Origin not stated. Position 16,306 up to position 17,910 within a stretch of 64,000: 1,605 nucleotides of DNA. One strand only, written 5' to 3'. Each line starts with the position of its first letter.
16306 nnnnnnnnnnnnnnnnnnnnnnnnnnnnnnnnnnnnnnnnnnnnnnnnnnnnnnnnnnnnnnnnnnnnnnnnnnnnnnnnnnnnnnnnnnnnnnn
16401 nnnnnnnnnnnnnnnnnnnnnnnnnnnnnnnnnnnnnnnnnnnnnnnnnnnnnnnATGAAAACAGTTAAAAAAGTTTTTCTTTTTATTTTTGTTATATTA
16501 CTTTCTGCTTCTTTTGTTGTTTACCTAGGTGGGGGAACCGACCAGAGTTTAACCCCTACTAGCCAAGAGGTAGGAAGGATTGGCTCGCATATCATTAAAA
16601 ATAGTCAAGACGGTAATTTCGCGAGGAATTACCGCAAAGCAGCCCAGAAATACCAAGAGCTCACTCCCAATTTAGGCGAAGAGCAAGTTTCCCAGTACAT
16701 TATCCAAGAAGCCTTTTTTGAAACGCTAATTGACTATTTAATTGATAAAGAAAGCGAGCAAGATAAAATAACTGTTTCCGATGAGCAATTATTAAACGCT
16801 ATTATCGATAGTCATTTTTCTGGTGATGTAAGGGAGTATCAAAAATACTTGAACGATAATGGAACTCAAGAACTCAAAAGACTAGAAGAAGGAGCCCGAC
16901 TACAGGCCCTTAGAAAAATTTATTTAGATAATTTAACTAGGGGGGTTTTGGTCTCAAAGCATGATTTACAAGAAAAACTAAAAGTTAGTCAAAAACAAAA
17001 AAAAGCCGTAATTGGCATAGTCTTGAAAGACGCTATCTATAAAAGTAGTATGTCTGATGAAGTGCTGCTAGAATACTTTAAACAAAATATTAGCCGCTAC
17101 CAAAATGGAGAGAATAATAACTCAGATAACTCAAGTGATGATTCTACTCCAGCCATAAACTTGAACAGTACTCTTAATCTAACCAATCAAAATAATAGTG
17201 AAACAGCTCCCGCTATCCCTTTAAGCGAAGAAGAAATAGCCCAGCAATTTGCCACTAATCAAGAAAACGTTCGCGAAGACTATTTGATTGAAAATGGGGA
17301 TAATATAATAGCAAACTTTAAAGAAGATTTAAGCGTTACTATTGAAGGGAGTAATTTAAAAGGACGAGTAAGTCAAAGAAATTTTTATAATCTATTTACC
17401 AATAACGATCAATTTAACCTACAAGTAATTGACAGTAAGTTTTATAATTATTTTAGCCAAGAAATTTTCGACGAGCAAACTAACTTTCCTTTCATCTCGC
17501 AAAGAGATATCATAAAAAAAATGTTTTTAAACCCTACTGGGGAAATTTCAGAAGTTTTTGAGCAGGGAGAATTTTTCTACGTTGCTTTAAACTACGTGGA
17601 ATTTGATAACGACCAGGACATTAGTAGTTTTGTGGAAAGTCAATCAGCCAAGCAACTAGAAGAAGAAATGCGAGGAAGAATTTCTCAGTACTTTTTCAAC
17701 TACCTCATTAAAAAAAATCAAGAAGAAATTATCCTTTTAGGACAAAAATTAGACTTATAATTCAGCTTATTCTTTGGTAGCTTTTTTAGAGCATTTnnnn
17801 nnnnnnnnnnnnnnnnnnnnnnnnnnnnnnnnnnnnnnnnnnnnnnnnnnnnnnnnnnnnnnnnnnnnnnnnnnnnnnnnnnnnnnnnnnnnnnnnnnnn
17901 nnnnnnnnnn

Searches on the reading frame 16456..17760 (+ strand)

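Call 12: search_protein_families(library=pfam, proteins=[window:16456-17760:+], max_evalue=0.01)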
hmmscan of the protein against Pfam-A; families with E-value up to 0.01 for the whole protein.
window:16456-17760:+ (434 aa): 2 families
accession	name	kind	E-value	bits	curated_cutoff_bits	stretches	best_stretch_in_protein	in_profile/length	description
PF13624.11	SurA_N_3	-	7.9e-10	39.2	27.2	1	4-139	9-145/162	SurA-like N-terminal domain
PF18018.7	DNA_pol_D_N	-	0.0055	17.3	25.6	0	147-225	8-85/129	DNA polymerase delta subunit OB-fold domain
